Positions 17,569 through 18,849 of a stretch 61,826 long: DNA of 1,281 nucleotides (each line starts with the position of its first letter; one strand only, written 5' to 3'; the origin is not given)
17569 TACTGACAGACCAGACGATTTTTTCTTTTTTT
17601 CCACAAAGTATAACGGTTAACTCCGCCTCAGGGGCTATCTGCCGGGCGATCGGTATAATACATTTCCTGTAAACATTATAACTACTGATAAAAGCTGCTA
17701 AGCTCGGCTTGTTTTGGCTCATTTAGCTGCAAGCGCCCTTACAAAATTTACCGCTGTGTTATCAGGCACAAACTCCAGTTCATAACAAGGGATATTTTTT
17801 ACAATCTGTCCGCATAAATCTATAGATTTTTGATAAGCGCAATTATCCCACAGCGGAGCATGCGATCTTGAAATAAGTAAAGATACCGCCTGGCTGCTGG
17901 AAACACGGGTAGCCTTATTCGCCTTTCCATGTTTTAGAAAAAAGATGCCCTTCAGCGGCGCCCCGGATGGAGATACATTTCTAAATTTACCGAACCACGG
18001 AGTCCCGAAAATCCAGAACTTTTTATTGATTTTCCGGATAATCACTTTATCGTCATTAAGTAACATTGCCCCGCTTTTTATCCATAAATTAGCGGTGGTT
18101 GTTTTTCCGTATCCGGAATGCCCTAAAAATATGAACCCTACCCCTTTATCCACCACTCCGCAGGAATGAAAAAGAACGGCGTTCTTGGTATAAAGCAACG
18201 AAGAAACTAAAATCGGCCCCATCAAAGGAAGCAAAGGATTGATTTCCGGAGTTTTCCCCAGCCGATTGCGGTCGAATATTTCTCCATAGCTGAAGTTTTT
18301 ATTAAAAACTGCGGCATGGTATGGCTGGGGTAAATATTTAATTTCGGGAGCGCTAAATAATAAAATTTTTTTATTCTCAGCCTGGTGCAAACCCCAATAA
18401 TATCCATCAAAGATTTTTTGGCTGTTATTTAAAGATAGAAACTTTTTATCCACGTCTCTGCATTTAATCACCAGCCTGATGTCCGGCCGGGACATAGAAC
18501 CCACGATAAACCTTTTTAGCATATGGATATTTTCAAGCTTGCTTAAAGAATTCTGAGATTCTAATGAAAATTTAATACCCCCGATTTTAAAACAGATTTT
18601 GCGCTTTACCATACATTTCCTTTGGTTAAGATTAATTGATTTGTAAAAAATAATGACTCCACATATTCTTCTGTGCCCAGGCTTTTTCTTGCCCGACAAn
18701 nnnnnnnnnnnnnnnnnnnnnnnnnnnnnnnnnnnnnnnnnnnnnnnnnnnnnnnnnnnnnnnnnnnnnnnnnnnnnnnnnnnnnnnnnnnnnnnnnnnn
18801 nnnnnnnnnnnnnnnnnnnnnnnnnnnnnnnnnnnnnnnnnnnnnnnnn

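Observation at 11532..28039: ~15-kb operon combining seven radical-SAM enzymes with RRE, kinase, NTase, glycosyltransferases, peptidase and exporter: candidate new RiPP-type system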

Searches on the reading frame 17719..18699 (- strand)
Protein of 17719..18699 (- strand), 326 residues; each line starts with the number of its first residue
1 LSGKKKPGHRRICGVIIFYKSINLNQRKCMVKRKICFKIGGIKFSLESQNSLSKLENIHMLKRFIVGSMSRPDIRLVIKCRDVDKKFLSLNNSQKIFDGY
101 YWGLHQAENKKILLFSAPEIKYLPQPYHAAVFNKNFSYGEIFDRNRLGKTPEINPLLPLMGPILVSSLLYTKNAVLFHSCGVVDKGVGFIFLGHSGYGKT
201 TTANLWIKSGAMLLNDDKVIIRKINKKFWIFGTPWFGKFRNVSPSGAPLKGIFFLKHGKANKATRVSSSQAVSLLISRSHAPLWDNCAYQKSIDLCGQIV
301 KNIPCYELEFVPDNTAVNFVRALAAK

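Call 4: search_protein_families(library=pfam, proteins=[window:17719-18699:-], max_evalue=0.01)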
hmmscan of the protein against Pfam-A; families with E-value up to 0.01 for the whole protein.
window:17719-18699:- (326 aa): 1 family
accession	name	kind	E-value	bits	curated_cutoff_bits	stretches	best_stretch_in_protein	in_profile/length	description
PF07475.17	Hpr_kinase_C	-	6.6e-06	26.2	33.3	1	178-228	10-60/171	HPr Serine kinase C-terminal domain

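Call 6: search_protein_families(library=ncbifam, proteins=[window:17719-18699:-], max_evalue=0.001)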
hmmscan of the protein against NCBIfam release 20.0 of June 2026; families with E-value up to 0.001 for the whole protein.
window:17719-18699:- (326 aa): 2 families
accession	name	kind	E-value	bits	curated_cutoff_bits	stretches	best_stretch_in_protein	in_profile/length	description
TIGR04355.1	HprK_rel_B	hypoth_equivalog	1.8e-06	27.3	200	1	171-233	141-203/351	HprK-related kinase B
TIGR00679.1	hpr-ser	equivalog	1e-05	25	240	1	178-227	135-184/300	HPr(Ser) kinase/phosphatase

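Call 11: find_encoding_contigs(protein=window:17719-18699:-, flank=10000, max_places=6)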
Protein window:17719-18699:- (326 aa): no gene with exactly this product is on record in the collection.

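Call 12: find_homologous_proteins(query=window:17719-18621:-)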
Query window:17719-18621:- (300 aa): 3 proteins with E <= 0.001 among 615 candidates.
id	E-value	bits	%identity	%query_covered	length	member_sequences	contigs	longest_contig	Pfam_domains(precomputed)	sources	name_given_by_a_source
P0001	8.6e-200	680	100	99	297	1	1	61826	PF07475.18,PF27840.1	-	-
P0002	8.0e-144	497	72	98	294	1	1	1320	PF27840.1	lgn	-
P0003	1.4e-142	492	72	98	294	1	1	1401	PF27840.1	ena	-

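Call 25: find_related_loci(query=A2, collection=genome_contigs, flank=10000)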
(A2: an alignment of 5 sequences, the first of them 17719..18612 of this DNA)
Query A2 (297 aa) in genome_contigs; peptide patterns used: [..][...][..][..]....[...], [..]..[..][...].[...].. (x = any residue, [..] = any of these).
260 stretches matched a pattern; 241 encode a relative of the query (tblastn E <= 1e-3); the best 80 are kept; 80 distinct loci.
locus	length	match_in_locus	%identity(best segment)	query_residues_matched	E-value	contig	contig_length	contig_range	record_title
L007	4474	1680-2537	36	3-294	2e-58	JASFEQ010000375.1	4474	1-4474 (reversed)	MAG: Desulfobacteraceae bacterium isolate D0606M12metaG_Bin_56 D0606M12metaG_FD_scaffold_3642_c1, whole genome shotgun s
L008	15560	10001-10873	34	2-294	2e-58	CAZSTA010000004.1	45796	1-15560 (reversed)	MAG TPA_asm: uncultured bacterium isolate binchicken_co34_576 genome assembly, contig: NODE_1027_length_45796_cov_5.6971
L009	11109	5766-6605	39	8-294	2e-58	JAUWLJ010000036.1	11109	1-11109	MAG: Chloroflexota bacterium isolate CSMAG_2369 CSMAG_2369_k141_478884_length_11109_cov_11.6317, whole genome shotgun se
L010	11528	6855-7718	34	3-294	4e-58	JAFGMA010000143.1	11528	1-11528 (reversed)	MAG: candidate division KSB1 bacterium isolate Zod_Metabat.436 k87_5365840, whole genome shotgun sequence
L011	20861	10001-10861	38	1-294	1e-57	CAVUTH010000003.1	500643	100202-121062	MAG: uncultured Chloroflexia bacterium isolate MFD03899.bin.2.126 genome assembly, contig: contig_23310, whole genome sh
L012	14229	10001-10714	37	59-296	1e-57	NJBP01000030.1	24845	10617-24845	MAG: Candidatus Aerophobetes bacterium Ae_b3b 1453, whole genome shotgun sequence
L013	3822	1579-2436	34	6-293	1e-57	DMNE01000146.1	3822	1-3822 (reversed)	MAG TPA_asm: Nitrospiraceae bacterium isolate UBA9159 contig_201923, whole genome shotgun sequence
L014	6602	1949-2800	35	4-297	7e-55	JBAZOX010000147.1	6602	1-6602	MAG: Desulfobacteria bacterium isolate SO_2017_SWC_16 scaffold_9940_c1_LP-4_2017, whole genome shotgun sequence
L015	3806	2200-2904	40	60-294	4e-55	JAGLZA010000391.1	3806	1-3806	MAG: candidate division WOR-3 bacterium isolate RS_13_48 ZL320.bin.48.fa_391, whole genome shotgun sequence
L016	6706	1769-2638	33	1-294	2e-54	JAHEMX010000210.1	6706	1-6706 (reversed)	MAG: Desulfobulbaceae bacterium isolate Ww85 NODE_32035_length_6706_cov_3.371602, whole genome shotgun sequence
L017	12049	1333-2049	40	54-294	9e-54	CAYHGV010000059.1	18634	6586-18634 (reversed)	MAG TPA_asm: uncultured bacterium isolate ERP119294_co4_433 genome assembly, contig: NODE_2705_length_18634_cov_7.373056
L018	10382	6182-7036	34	4-294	1e-53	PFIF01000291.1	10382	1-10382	MAG: Deltaproteobacteria bacterium CG_4_8_14_3_um_filter_43_13 CG_4_8_14_3_um_filter_scaffold_2854_c, whole genome shotg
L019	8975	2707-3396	39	65-294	5e-53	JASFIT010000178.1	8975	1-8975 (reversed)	MAG: Desulfobacteraceae bacterium isolate D0608S20remetaG_Bin_205 D0608S20remetaG_FD_scaffold_2119_c1, whole genome shot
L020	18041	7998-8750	38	44-294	4e-53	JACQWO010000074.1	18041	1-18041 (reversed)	MAG: Desulfobacterales bacterium isolate NC_groundwater_1491_Pr4_B-0.1um_43_5 SR1-18-B1_scaffold_492763, whole genome sh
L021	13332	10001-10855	34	8-294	1e-51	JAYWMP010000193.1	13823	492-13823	MAG: Nitrospirota bacterium isolate DY22_TVG17_BIN105 k141_669169, whole genome shotgun sequence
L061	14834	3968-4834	34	4-292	2e-43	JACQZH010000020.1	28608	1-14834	MAG: Candidatus Omnitrophota bacterium isolate NC_groundwater_1562_Pr4_S-0.65um_39_9 SR1-18-Sp65_coassembly_scaffold_819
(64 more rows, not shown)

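Call 29: search_protein_families(library=ncbifam, proteins=[L018:4022-5140:+, L018:6086-7039:+, L061:2671-3762:+, L061:3917-4849:+, L061:4836-6467:+, L018:7792-8298:+], max_evalue=1)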
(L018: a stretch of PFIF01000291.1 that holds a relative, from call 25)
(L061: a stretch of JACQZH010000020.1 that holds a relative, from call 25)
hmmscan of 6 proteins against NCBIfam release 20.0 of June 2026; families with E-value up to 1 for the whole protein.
L018:4022-5140:+ (372 aa): 78 families (the best 25 are shown)
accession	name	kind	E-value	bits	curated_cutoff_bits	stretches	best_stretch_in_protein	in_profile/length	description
TIGR04545.1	rSAM_ahbD_hemeb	equivalog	1.5e-34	120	500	2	36-202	4-167/339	heme b synthase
TIGR04055.1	rSAM_NirJ2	equivalog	3.4e-33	115.6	500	2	35-202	3-166/326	putative heme d1 biosynthesis radical SAM protein NirJ2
TIGR03962.1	mycofact_rSAM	equivalog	5.2e-33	114.6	265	1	30-331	10-314/339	mycofactocin radical SAM maturase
TIGR04051.1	rSAM_NirJ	equivalog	6.6e-27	94.4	515.45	1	36-202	6-168/354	heme d1 biosynthesis radical SAM protein NirJ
NF045574.1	sacti_mat_StsB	exception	3.3e-25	88.9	625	1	36-203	100-262/466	StsB family radical SAM/SPASM domain sactipeptide maturase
TIGR04133.1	rSAM_w_lipo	hypoth_equivalog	7.3e-25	87.6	425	1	35-327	27-327/350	TIGR04133 family radical SAM/SPASM protein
TIGR04546.1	rSAM_ahbC_deAc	equivalog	1.4e-24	86.6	650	1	31-192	39-195/390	12,18-didecarboxysiroheme deacetylase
TIGR04054.1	rSAM_NirJ1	equivalog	1.9e-24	86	650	1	13-193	18-193/387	putative heme d1 biosynthesis radical SAM protein NirJ1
TIGR04250.1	SCM_rSAM_ScmE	equivalog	1.5e-23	83.3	400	1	32-193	3-161/358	SynChlorMet cassette radical SAM/SPASM protein ScmE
TIGR04053.2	TIGR04053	equivalog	2.7e-21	76.2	395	1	31-203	7-179/366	TIGR04053 family radical SAM/SPASM domain-containing protein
TIGR04347.1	pseudo_SAM_Halo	equivalog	3e-21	76.1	525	1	27-205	34-208/390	TIGR04347 family pseudo-SAM/SPASM protein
TIGR04251.1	SCM_rSAM_ScmF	equivalog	1.3e-20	74.2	400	1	36-204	8-176/353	SynChlorMet cassette radical SAM/SPASM protein ScmF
TIGR02109.1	PQQ_syn_pqqE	equivalog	2.4e-19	69.5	381.35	1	30-200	5-172/358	pyrroloquinoline quinone biosynthesis protein PqqE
NF050035.1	rSAM_WgK_link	exception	2.5e-19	69.5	650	1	36-192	13-166/367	radical SAM/SPASM peptide maturase WgkB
TIGR02668.1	moaA_archaeal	equivalog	3.2e-19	69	325.25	1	37-200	15-177/303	GTP 3',8-cyclase MoaA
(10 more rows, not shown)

L018:6086-7039:+ (317 aa): 6 families
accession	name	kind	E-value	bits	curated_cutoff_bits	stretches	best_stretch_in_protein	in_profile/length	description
TIGR04249.1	SCM_chp_ScmC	equivalog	3.8e-11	42.9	125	1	166-272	123-236/292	SynChlorMet cassette protein ScmC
TIGR04355.1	HprK_rel_B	hypoth_equivalog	2.9e-06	26.7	200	1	164-230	139-206/351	HprK-related kinase B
TIGR00679.1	hpr-ser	equivalog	0.0078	15.5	240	1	161-220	124-183/300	HPr(Ser) kinase/phosphatase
TIGR04352.1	HprK_rel_A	equivalog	0.082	12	200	1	166-220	94-148/280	HprK-related kinase A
NF045653.1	TyIsonSynPvcA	equivalog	0.13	11.1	600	1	26-109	127-208/315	L-tyrosine isonitrile synthase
NF004549.0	PRK05896.1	equivalog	0.13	10.9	578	1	165-203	23-61/642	DNA polymerase III subunits gamma and tau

L061:2671-3762:+ (363 aa): 75 families (the best 25 are shown)
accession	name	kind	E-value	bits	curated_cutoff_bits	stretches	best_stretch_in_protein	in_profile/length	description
TIGR04545.1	rSAM_ahbD_hemeb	equivalog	1.7e-36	126.4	500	2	33-198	4-166/339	heme b synthase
TIGR03962.1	mycofact_rSAM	equivalog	5.7e-34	117.8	265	1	27-326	10-311/339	mycofactocin radical SAM maturase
TIGR04546.1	rSAM_ahbC_deAc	equivalog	8.1e-33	113.8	650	1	33-198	43-204/390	12,18-didecarboxysiroheme deacetylase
TIGR04055.1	rSAM_NirJ2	equivalog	2.6e-31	109.4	500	2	35-194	6-161/326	putative heme d1 biosynthesis radical SAM protein NirJ2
TIGR04054.1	rSAM_NirJ1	equivalog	1.1e-30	106.5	650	1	32-199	39-202/387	putative heme d1 biosynthesis radical SAM protein NirJ1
TIGR04053.2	TIGR04053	equivalog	2.3e-30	106.1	395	2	25-200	4-179/366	TIGR04053 family radical SAM/SPASM domain-containing protein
TIGR04051.1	rSAM_NirJ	equivalog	6.4e-30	104.3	515.45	1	34-201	7-171/354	heme d1 biosynthesis radical SAM protein NirJ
TIGR04133.1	rSAM_w_lipo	hypoth_equivalog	4.7e-26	91.6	425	1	33-326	28-329/350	TIGR04133 family radical SAM/SPASM protein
NF050035.1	rSAM_WgK_link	exception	8.2e-26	90.8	650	1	27-201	7-178/367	radical SAM/SPASM peptide maturase WgkB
TIGR04347.1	pseudo_SAM_Halo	equivalog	1.8e-25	90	525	1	33-203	42-209/390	TIGR04347 family pseudo-SAM/SPASM protein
NF045574.1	sacti_mat_StsB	exception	3.4e-25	88.8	625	1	35-347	102-415/466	StsB family radical SAM/SPASM domain sactipeptide maturase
TIGR02109.1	PQQ_syn_pqqE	equivalog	2e-23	82.9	381.35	1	27-299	5-282/358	pyrroloquinoline quinone biosynthesis protein PqqE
TIGR04303.1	GeoRSP_rSAM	equivalog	2.2e-21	76.8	400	1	28-199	4-169/325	GeoRSP system radical SAM/SPASM protein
TIGR04250.1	SCM_rSAM_ScmE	equivalog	1.8e-20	73.2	400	1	33-198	7-170/358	SynChlorMet cassette radical SAM/SPASM protein ScmE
TIGR04251.1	SCM_rSAM_ScmF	equivalog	1.9e-20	73.6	400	1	35-198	10-173/353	SynChlorMet cassette radical SAM/SPASM protein ScmF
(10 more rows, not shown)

L061:3917-4849:+ (310 aa): 20 families
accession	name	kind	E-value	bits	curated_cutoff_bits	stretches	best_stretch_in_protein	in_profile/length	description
TIGR04355.1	HprK_rel_B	hypoth_equivalog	1.1e-05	24.7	200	1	152-218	138-203/351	HprK-related kinase B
TIGR04249.1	SCM_chp_ScmC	equivalog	4.1e-05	23.1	125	1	158-263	125-236/292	SynChlorMet cassette protein ScmC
TIGR00679.1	hpr-ser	equivalog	0.00022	20.6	240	1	159-210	132-182/300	HPr(Ser) kinase/phosphatase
NF006586.0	PRK09112.1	equivalog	0.0023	17.2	308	1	15-69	54-113/351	DNA polymerase III subunit delta'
NF045513.1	HepA_fam_ABC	equivalog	0.005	15.3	725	1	169-202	399-435/610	heterocyst formation ABC transporter subunit HepA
TIGR00955.1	3a01204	subfamily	0.022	13.4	736.35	1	156-202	37-83/617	pigment precursor permease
NF040713.1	ZapE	equivalog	0.056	12.7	140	1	170-194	52-76/344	cell division protein ZapE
NF006820.0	PRK09344.1-2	subfamily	0.086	11.4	636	1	149-187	203-243/529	phosphoenolpyruvate carboxykinase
NF009883.0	PRK13341.1-4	equivalog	0.092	10.6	668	1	152-199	39-84/729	AAA family ATPase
NF006821.0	PRK09344.1-3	subfamily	0.099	11.2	369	1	170-213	222-268/525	phosphoenolpyruvate carboxykinase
TIGR00224.1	pckA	equivalog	0.1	11.4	590.05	1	149-218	206-272/532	phosphoenolpyruvate carboxykinase (ATP)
NF002059.0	PRK00889.1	subfamily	0.12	12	244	1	169-195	4-30/177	adenylyl-sulfate kinase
TIGR02203.1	MsbA_lipidA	equivalog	0.13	10.7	602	1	169-204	358-396/572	lipid A export permease/ATP-binding protein MsbA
TIGR01242.2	TIGR01242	subfamily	0.14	11.1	500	1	165-199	144-177/362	proteasome-activating nucleotidase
NF005115.0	PRK06547.1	equivalog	0.17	11.2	173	1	173-199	18-45/172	hypothetical protein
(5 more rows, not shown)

L061:4836-6467:+ (543 aa): 5 families
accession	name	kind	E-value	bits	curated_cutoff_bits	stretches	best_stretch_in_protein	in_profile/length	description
TIGR02228.1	sigpep_I_arch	equivalog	3.8e-11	43.1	51.85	1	22-142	32-152/158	signal peptidase I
NF046067.1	SigPepSipWBacil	equivalog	0.00013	21.6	190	1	25-73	42-91/189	signal peptidase I SipW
TIGR02227.1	sigpep_I_bact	equivalog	0.00097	19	47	1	25-72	24-75/162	signal peptidase I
TIGR00498.1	lexA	equivalog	0.017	14.7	110.95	1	7-114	100-202/203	transcriptional repressor LexA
TIGR02754.1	sod_Ni_protease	equivalog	0.092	13.2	63.25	1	28-60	5-39/90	nickel-type superoxide dismutase maturation protease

L018:7792-8298:+ (168 aa): 5 families
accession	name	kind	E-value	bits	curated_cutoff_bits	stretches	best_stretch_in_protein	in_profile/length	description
TIGR02228.1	sigpep_I_arch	equivalog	1.4e-17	64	51.85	1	32-113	38-121/158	signal peptidase I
NF046067.1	SigPepSipWBacil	equivalog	1.1e-08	34.8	190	1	34-111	47-121/189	signal peptidase I SipW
TIGR02227.1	sigpep_I_bact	equivalog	2.8e-05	24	47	1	29-76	24-75/162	signal peptidase I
TIGR00498.1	lexA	equivalog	0.00015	21.4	110.95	1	12-116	101-201/203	transcriptional repressor LexA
TIGR02754.1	sod_Ni_protease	equivalog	0.0059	17.1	63.25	1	30-93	3-66/90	nickel-type superoxide dismutase maturation protease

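Call 47: search_solved_structures(query=window:17719-18612:-, max_evalue=1)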
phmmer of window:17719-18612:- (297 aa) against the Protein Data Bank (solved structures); distinct sequences matched with E-value up to 1: 3.
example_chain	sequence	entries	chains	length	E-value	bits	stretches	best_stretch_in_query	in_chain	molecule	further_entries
1ko7_A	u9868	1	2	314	0.00077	22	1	148-201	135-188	Hpr kinase/phosphatase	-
1jb1_A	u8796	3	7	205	0.31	13.5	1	149-197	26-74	HPRK PROTEIN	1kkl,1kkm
2qmh_A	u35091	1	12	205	0.31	13.5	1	149-197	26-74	HPr kinase/phosphorylase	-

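Call 61: predict_structure(alignment_id=A3)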
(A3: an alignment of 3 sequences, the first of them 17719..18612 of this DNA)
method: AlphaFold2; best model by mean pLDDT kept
length: 297 residues; sequences in the alignment: 3
mean_pLDDT: 34.2   pTM: 0.31
mean pLDDT of the five models: 34.2, 32.3, 30.9, 28.5, 27.4
residues with pLDDT >= 90: 0; 70-90: 0; 50-70: 13; < 50: 284
segments of 3 or more residues with pLDDT < 50: 1-190, 192-195, 203-224, 233-281, 283-297
pLDDT, mean of each block of 10 residues (from residue 1): 30 29 26 24 24 28 32 40 38 32 31 28 25 25 22 20 23 35 44 49 41 32 47 46 46 38 45 43 46 42
secondary structure, 60 per line:
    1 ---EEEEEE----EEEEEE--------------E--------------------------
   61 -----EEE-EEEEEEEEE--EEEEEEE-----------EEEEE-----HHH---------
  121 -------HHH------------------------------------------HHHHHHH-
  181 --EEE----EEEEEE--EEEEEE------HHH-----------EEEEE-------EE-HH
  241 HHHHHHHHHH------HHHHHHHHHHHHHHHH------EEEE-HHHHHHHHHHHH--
elements in order: E4-9 E14-19 E66-68 E70-78 E81-87 E99-103 H173-179 E183-185 E190-195 E198-203 E224-228 H239-250 H257-272 E279-282 H284-295

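Call 62: search_protein_representatives(alignment_id=A3)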
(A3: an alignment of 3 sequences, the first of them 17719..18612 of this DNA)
Query: 3 sequences, 294 profile positions. Proteins with E-value up to 0.001 (for the whole library): 10814; up to 1e-10: 4838; up to 1e-30: 423. The best 150 are listed.
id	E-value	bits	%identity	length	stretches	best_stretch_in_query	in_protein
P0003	4.7e-187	636.3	-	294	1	1-294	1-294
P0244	6.2e-57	209.2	-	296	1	4-291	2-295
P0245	3.7e-54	200.1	-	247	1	59-293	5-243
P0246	1.3e-52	195.0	-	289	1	63-294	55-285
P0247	1.6e-52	194.7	-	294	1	4-293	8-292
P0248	2.4e-51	190.8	-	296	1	2-293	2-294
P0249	5.9e-51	189.5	-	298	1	39-294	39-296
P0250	5.8e-49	183.0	-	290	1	8-294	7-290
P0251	8.0e-49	182.5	-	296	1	62-293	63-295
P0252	9.7e-49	182.3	-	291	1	5-293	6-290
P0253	2.7e-48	180.8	-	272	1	124-293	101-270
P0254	2.7e-48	180.8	-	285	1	8-292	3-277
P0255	3.3e-48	180.5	-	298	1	96-294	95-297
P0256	3.9e-48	180.3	-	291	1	35-292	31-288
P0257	7.6e-48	179.3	-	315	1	4-293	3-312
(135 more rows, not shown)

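Call 74: predict_structure(alignment_id=A4)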
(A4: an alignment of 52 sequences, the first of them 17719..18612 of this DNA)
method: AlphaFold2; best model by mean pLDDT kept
length: 297 residues; sequences in the alignment: 52
mean_pLDDT: 92.8   pTM: 0.90
mean pLDDT of the five models: 92.8, 92.5, 92.5, 92.4, 90.9
residues with pLDDT >= 90: 233; 70-90: 56; 50-70: 8; < 50: 0
segments of 3 or more residues with pLDDT < 50: none
pLDDT, mean of each block of 10 residues (from residue 1): 88 94 80 90 93 91 91 93 92 89 94 82 69 87 96 98 96 98 98 98 95 96 97 98 98 91 98 99 98 97
secondary structure, 60 per line:
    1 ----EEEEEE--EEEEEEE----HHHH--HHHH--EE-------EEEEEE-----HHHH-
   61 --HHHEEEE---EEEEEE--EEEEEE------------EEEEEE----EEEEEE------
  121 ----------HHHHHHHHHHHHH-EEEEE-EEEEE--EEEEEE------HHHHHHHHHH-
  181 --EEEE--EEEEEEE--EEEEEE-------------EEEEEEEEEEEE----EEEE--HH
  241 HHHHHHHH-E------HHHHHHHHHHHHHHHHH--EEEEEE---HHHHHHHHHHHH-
elements in order: E5-10 E13-19 H24-27 H30-33 E45-50 H56-59 E66-69 E73-78 E81-86 E99-104 E109-114 H131-143 E145-149 E151-155 E158-163 H170-179 E183-186 E189-195 E198-203 E217-228 E233-236 H239-248 H257-273 E276-281 H285-296
